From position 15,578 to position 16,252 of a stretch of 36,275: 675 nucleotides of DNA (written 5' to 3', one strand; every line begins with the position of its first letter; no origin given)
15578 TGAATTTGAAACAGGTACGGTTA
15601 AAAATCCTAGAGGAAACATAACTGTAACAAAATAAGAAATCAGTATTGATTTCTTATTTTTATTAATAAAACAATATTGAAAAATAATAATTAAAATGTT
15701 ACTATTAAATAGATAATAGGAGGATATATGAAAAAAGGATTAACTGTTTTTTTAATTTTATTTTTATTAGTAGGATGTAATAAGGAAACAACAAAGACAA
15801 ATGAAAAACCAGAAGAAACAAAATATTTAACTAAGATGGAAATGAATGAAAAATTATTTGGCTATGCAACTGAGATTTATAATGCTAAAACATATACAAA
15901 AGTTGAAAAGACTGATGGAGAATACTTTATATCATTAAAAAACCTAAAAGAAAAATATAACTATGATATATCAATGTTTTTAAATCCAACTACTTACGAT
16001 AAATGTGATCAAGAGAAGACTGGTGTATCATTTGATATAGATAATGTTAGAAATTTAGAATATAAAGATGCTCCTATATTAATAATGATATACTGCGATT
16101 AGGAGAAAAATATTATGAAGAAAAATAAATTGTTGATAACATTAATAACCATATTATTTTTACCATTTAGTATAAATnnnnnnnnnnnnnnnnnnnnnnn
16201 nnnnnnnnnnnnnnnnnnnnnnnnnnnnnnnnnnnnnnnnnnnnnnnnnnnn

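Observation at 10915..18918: Locus of three large secreted proteins sharing one N-terminal module but carrying swapped payload domains: candidate undescribed variable surface/adhesin system next to the pilus genes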

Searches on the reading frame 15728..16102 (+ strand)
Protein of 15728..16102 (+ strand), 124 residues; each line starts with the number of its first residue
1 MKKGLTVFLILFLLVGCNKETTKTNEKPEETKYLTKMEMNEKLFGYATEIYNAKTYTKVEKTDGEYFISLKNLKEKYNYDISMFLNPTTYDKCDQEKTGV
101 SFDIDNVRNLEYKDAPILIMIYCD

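Call 3: search_protein_families(library=pfam, proteins=[window:15728-16102:+], max_evalue=0.1)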
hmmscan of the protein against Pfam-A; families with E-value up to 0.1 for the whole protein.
window:15728-16102:+ (124 aa): 0 families

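Call 4: search_protein_families(library=ncbifam, proteins=[window:15728-16102:+], max_evalue=0.1)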
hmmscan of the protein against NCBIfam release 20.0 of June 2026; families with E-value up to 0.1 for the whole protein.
window:15728-16102:+ (124 aa): 3 families
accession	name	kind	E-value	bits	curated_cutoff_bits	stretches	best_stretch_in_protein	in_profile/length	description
NF052634.1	Riean_0653_fam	subfamily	0.0011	19.9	57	1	1-90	1-92/176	Riean_0653 family protein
NF058647.1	lipo_LytA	equivalog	0.034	14.4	110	1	1-38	1-40/107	acidic lipoprotein LytA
TIGR02898.1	spore_YhcN_YlaJ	subfamily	0.097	13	99.75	0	6-51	4-38/158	YhcN/YlaJ family sporulation lipoprotein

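Call 104: search_solved_structures(query=A9, max_evalue=10, show_alignments=2)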
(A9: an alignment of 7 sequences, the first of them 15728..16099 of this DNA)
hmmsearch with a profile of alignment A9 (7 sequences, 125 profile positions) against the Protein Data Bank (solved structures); distinct sequences matched with E-value up to 10: 6.
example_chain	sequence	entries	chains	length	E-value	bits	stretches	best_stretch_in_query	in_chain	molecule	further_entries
6fcg_A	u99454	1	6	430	0.00037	23.7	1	2-84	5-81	Glycoside hydrolase, GH17 family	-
6all_A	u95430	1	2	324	0.19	15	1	1-32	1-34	Fe(3+)-citrate-binding protein yfmC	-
5joq_A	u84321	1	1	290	0.49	13.6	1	1-32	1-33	Lmo2184 protein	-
6eom_A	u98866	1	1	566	0.63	13.3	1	1-57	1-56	MutT/NUDIX family protein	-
11ts_A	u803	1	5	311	0.71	13.1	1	1-35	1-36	alpha/beta-hydrolase macrolide esterase EstT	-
6h3i_B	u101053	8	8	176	0.78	13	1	1-35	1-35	Peptidyl-prolyl cis-trans isomerase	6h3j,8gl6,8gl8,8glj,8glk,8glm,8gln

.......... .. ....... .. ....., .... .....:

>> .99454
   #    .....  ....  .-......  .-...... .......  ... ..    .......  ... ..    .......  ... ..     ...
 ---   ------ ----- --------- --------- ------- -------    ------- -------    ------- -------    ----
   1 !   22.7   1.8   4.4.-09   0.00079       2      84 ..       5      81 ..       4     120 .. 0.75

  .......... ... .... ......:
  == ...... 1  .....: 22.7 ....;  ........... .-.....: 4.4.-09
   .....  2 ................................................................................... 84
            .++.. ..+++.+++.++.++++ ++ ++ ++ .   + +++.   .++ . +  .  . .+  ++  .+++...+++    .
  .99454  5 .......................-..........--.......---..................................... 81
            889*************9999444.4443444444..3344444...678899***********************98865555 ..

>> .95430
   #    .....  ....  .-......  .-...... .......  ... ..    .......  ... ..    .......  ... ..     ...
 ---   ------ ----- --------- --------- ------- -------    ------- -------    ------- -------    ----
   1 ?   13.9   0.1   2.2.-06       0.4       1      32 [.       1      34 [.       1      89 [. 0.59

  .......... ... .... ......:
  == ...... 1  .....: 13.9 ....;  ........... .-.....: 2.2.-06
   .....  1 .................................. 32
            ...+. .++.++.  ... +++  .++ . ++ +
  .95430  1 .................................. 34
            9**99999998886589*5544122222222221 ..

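Call 105: search_protein_families(library=pfam, alignment_id=A9, max_evalue=1)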
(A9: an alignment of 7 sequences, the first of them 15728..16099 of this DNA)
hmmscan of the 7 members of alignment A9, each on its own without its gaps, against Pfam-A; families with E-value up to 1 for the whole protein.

A. member 1, window:15728-16099:+ (124 aa): 2 families
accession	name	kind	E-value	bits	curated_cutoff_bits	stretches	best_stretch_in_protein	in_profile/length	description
PF09582.15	AnfO_nitrog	-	0.1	12.4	30.3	1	32-77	114-141/190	Iron only nitrogenase protein AnfO (AnfO_nitrog)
PF08139.17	LPAM_1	-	0.18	12.8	20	1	1-18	1-18/18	Prokaryotic membrane lipoprotein lipid attachment site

B. families by the number of members that match (of 7 scanned): 12 families
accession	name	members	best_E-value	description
PF08139.17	LPAM_1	2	0.01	Prokaryotic membrane lipoprotein lipid attachment site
PF16475.10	DUF5052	2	0.013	Domain of unknown function (DUF5052)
PF09716.15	ETRAMP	1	0.013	Malarial early transcribed membrane protein (ETRAMP)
PF02402.22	Lysis_col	1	0.02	Lysis protein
PF10653.15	Phage-A118_gp45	1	0.024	Protein gp45 of Bacteriophage A118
PF12432.14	INTS1_RP2B-bd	1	0.029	Integrator complex subunit 1, RP2B-binding domain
PF10794.15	DUF2606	1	0.037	Protein of unknown function (DUF2606)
PF20205.3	DUF6567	1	0.044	Family of unknown function (DUF6567)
PF04151.21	PPC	1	0.08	Bacterial pre-peptidase C-terminal domain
PF09582.15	AnfO_nitrog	1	0.1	Iron only nitrogenase protein AnfO (AnfO_nitrog)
PF10790.15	DUF2604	1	0.1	Protein of Unknown function (DUF2604)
PF20101.4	DUF6491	1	0.12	Family of unknown function (DUF6491)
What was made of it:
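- Tried and rejected: Only the signal peptide matched (calls 104, 105).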
